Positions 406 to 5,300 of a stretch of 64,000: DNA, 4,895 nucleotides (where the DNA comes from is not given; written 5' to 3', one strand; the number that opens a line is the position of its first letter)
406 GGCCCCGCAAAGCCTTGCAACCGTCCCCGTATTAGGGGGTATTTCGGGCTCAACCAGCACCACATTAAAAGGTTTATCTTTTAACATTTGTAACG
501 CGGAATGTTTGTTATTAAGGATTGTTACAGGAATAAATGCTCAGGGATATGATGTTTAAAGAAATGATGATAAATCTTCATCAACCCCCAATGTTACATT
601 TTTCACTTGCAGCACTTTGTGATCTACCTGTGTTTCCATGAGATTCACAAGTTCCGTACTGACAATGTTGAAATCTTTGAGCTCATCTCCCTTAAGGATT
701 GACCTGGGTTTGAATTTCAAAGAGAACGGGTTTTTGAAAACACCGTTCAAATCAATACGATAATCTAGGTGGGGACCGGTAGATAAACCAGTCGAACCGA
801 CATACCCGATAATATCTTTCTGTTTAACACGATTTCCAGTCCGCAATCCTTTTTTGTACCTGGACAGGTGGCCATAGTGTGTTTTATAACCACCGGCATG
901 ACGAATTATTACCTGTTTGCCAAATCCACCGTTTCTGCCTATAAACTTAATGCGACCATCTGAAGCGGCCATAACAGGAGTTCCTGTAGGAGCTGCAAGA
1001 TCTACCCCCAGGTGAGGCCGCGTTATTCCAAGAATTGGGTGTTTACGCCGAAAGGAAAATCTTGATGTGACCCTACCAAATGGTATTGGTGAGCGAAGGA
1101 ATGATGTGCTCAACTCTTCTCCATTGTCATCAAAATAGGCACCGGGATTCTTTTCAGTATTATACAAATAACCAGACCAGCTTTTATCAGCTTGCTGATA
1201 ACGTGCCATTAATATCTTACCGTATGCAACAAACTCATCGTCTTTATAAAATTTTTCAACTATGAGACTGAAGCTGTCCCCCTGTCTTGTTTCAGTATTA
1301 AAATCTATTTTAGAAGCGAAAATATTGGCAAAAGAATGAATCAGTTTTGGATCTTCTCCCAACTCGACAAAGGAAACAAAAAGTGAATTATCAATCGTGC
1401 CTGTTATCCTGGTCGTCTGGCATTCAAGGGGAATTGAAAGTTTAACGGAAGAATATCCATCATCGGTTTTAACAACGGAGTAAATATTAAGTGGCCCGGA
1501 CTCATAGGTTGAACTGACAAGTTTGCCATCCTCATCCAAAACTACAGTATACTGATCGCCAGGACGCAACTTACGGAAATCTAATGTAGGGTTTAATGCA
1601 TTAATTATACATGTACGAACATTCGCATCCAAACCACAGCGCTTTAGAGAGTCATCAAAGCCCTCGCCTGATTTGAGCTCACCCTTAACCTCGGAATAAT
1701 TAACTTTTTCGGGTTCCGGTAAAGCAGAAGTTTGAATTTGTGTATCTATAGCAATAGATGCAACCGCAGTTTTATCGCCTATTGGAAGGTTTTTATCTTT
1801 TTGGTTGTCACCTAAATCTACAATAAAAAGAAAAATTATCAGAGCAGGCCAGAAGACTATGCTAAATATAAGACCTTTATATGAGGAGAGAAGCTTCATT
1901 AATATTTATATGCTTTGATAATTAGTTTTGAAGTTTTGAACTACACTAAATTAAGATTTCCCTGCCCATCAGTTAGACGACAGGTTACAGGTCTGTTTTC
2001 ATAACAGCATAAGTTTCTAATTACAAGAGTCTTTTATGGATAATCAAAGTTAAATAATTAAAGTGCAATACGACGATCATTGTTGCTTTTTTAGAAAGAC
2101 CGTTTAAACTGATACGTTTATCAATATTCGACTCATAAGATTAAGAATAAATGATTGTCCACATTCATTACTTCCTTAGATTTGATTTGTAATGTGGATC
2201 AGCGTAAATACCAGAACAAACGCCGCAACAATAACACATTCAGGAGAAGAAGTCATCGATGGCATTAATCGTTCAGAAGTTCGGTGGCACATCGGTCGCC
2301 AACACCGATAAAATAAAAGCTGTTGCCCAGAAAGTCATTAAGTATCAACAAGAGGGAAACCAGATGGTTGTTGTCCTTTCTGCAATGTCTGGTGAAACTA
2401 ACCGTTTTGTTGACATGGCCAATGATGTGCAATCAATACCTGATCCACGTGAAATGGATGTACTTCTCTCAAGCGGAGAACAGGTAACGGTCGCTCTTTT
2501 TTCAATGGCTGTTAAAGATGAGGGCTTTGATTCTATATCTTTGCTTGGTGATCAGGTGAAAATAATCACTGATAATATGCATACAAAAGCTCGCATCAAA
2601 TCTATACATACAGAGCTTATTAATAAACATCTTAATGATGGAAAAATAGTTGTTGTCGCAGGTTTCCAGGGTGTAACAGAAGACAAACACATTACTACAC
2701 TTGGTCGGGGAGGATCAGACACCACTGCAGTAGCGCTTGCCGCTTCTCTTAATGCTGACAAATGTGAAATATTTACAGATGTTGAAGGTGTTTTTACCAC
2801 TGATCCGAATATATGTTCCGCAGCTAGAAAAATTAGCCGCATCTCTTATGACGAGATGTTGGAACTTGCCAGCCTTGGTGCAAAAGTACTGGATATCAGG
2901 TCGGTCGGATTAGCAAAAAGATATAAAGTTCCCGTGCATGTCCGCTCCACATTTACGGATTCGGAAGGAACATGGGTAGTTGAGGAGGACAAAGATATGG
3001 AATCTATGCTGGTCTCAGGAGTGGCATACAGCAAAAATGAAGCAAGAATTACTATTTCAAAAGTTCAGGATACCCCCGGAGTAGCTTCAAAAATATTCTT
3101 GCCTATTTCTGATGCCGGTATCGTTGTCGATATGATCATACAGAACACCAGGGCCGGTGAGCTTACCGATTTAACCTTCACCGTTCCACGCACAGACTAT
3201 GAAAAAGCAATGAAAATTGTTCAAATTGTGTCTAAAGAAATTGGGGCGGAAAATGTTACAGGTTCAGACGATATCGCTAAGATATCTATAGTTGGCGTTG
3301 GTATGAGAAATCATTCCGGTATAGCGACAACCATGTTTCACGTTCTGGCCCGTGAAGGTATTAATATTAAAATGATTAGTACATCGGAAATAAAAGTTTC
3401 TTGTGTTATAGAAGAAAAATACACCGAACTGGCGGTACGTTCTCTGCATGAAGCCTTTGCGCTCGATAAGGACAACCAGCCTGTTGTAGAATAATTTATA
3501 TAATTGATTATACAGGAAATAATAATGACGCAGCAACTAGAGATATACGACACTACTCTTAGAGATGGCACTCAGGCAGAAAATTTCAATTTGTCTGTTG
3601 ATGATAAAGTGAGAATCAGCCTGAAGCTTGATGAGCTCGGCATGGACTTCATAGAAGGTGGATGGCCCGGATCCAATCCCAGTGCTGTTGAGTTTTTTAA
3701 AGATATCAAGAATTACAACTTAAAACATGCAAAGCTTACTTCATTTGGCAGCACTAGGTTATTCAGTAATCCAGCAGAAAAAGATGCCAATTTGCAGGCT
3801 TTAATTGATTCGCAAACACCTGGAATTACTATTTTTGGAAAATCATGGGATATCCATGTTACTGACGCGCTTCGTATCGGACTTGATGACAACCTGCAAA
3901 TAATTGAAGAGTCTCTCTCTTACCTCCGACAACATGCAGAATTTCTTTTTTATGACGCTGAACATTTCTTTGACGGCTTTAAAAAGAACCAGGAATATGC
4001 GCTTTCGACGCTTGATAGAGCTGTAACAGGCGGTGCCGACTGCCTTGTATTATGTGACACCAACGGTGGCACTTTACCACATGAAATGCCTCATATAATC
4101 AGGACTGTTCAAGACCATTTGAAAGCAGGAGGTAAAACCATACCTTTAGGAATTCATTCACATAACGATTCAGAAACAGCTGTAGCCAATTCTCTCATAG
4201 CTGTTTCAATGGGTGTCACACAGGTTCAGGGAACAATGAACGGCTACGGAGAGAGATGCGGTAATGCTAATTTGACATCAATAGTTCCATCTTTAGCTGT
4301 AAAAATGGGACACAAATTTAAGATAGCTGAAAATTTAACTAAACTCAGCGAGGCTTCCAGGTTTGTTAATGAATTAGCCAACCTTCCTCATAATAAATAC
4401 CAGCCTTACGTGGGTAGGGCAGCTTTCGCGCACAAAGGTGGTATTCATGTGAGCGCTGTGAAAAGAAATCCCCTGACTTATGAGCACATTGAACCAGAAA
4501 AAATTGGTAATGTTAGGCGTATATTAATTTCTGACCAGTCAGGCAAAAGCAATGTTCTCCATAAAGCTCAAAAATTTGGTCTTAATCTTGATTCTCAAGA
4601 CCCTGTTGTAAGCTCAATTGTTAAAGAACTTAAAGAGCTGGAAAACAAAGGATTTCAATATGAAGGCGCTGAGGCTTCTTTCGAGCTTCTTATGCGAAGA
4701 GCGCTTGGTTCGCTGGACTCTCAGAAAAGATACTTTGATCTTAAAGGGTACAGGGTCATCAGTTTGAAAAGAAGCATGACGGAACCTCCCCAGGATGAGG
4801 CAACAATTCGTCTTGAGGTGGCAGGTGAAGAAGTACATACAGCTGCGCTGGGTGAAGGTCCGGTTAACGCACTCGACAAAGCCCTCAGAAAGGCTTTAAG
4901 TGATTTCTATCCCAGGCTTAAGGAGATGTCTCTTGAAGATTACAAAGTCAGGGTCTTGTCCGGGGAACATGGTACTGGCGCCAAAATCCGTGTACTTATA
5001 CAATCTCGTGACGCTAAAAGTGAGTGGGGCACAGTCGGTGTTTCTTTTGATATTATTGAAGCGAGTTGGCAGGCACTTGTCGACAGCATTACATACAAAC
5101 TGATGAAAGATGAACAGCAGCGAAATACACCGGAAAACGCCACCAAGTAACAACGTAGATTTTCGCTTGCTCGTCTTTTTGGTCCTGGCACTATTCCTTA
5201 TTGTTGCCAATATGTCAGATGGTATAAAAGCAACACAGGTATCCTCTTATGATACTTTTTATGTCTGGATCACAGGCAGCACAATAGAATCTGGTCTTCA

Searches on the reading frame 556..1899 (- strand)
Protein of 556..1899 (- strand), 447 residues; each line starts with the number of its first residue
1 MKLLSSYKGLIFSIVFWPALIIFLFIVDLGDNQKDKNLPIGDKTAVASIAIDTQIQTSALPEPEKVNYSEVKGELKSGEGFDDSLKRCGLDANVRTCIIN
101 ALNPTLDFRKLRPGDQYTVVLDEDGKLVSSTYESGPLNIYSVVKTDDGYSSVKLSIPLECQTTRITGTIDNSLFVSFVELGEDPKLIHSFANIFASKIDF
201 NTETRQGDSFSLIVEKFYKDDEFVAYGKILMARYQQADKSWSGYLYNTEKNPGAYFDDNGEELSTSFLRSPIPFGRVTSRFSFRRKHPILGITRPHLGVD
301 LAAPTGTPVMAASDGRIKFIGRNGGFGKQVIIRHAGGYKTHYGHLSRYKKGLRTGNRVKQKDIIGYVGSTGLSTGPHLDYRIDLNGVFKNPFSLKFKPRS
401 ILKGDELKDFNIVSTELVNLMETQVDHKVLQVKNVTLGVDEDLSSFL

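Call 45: search_protein_families(library=ncbifam, proteins=[window:556-1899:-], max_evalue=1e-10)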
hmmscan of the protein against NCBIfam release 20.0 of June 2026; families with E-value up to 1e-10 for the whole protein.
window:556-1899:- (447 aa): 7 families
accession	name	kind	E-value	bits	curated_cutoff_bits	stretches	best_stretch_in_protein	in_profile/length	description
NF053824.1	PdgNdpepShyC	equivalog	4.7e-69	233.4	700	1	20-422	22-420/429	peptidoglycan DD-endopeptidase ShyC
NF053825.1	PdgNdpepShyA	equivalog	2e-46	158.6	700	1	19-423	28-421/425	peptidoglycan DD-endopeptidase ShyA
NF008652.0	PRK11649.1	equivalog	1.8e-44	152.2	341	1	120-416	142-431/439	murein DD-endopeptidase MepM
NF052336.1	PdgHdaseHSB100310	equivalog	3.4e-16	59.5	500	1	275-386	41-145/316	peptidoglycan hydrolase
NF052530.1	Heli_ShapePgp3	exception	5.4e-16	58.5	300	1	292-393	163-262/270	peptidoglycan metallopeptidase Pgp3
NF052529.1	PG_M23_Pgp6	exception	8.7e-15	54.3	600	1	296-387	335-424/452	peptidoglycan metallopeptidase Pgp6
NF050804.1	CellDivDipMCaul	equivalog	4.8e-14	52.1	900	1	298-382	530-613/634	cell division endopeptidase DipM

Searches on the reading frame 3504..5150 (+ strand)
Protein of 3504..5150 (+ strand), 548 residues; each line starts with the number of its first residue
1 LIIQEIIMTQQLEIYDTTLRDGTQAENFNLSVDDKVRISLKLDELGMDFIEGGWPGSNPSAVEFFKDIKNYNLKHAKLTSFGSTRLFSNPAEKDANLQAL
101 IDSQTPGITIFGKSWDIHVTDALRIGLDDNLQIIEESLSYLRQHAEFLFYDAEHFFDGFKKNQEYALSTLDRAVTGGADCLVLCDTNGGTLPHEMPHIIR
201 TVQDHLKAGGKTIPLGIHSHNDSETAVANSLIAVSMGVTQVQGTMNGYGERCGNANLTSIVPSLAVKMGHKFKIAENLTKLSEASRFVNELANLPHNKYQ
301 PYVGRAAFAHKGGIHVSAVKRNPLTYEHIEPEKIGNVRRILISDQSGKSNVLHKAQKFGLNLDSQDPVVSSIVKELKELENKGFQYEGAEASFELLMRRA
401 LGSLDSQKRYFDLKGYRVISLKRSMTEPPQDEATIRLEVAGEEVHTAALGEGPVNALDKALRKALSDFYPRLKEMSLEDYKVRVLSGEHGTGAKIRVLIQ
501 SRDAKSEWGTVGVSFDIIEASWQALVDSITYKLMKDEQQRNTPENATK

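Call 45: search_protein_families(library=ncbifam, proteins=[window:3504-5150:+], max_evalue=1e-10)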
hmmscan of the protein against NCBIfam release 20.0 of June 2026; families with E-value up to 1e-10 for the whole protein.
window:3504-5150:+ (548 aa): 18 families
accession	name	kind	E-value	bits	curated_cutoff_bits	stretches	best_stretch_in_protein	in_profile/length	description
TIGR00977.1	citramal_synth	equivalog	8.5e-227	753.6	450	1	12-539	2-523/526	citramalate synthase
NF002085.0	PRK00915.1-2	subfamily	1.9e-86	290.9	517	1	5-534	7-501/504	2-isopropylmalate synthase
NF002086.0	PRK00915.1-3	equivalog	8.8e-80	268.6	532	1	8-542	3-511/516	2-isopropylmalate synthase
TIGR00973.1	leuA_bact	equivalog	3e-77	260.2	598.7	1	12-529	2-493/494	2-isopropylmalate synthase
NF002088.0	PRK00915.1-5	equivalog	5e-75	252.9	697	1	10-541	2-507/514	2-isopropylmalate synthase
TIGR02090.1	LEU1_arch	subfamily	5.4e-75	252.8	484.75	1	13-384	2-352/363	isopropylmalate/citramalate/homocitrate synthases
NF002084.0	PRK00915.1-1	equivalog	2.1e-68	231.1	748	1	8-531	1-498/523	2-isopropylmalate synthase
NF041069.1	IPMS_Sufob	equivalog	1.3e-66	225.4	600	1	13-386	2-356/371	isopropylmalate synthase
NF002087.0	PRK00915.1-4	equivalog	2.7e-66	224.2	729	1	8-540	3-509/516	2-isopropylmalate synthase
TIGR02146.1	LysS_fung_arch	equivalog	2.8e-59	201.1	413.55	1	14-377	1-343/344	homocitrate synthase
TIGR02660.1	nifV_homocitr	equivalog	2.8e-47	161.8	462.9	1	13-378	3-347/365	homocitrate synthase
NF042434.1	IPMS_Lepto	equivalog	4.1e-41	141.2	500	1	10-378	4-368/374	2-isopropylmalate synthase LeuA2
NF042433.1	CitmalDyn_Leptosp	equivalog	7.4e-33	113.9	950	1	10-500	6-473/514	(R)-citramalate synthase CimA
NF002991.1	PRK03739.1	subfamily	2.1e-24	86.1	455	1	199-529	222-548/550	2-isopropylmalate synthase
NF006049.0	PRK08195.1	subfamily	1.6e-21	76.8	229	1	175-284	159-262/344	4-hyroxy-2-oxovalerate/4-hydroxy-2-oxopentanoic acid aldolase,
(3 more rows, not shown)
